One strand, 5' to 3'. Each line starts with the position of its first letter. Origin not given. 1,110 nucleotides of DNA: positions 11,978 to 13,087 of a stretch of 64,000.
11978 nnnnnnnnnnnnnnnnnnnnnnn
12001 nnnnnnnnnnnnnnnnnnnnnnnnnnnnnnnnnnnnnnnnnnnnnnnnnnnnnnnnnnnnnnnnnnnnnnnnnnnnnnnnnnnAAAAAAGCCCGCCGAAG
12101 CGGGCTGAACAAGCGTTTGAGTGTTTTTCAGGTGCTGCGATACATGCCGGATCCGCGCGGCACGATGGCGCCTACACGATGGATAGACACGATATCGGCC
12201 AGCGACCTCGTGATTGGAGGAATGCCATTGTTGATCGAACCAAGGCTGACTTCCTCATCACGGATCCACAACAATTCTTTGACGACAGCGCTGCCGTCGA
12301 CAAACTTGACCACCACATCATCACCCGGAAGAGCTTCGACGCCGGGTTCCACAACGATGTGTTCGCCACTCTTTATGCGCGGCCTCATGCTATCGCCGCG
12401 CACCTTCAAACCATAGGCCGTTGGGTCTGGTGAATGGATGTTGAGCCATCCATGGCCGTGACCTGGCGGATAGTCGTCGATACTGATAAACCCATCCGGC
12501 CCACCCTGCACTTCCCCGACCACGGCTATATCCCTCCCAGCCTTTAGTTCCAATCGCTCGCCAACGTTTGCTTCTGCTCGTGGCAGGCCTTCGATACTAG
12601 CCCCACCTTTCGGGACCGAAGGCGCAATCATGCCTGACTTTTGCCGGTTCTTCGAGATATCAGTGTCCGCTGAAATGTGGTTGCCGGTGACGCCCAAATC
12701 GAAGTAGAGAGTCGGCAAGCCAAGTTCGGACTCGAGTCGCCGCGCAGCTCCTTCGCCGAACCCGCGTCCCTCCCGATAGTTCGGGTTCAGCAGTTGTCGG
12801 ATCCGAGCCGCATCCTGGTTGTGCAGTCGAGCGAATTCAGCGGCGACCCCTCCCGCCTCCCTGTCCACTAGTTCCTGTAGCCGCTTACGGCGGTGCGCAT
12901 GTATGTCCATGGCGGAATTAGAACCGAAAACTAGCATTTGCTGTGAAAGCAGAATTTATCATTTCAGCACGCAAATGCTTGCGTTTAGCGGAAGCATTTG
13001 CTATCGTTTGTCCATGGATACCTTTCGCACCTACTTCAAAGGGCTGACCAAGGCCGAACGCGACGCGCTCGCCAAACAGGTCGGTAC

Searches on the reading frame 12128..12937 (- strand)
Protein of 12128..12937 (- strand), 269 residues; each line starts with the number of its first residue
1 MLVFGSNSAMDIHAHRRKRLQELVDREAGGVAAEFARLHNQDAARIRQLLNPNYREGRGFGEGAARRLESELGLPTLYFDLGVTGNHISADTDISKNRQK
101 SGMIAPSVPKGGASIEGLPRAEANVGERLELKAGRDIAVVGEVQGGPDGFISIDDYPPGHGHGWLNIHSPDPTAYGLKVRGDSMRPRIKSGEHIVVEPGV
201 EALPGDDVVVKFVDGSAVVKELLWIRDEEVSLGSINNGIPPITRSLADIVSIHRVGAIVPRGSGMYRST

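Call 21: search_protein_families(library=phrogs, proteins=[window:12128-12937:-], max_evalue=0.001)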
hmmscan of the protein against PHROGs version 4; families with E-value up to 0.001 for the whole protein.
window:12128-12937:- (269 aa): 6 families
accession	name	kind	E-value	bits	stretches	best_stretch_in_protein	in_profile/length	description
phrog_4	-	transcription regulation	4.6e-23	82.9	1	17-255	138-332/400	transcriptional repressor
phrog_6201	-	transcription regulation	2.2e-08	35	1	178-253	32-106/121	CI-like repressor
phrog_12107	-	transcription regulation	3.2e-06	28.2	1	10-80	2-74/142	transcriptional repressor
phrog_5736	-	transcription regulation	3.6e-06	28.1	1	10-86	1-72/133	transcriptional regulator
phrog_8558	-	unknown function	7.8e-06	27.1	1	174-243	20-93/114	-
phrog_811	-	DNA, RNA and nucleotide metabolism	8e-06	26.5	1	173-245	47-117/140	UmuD-like protein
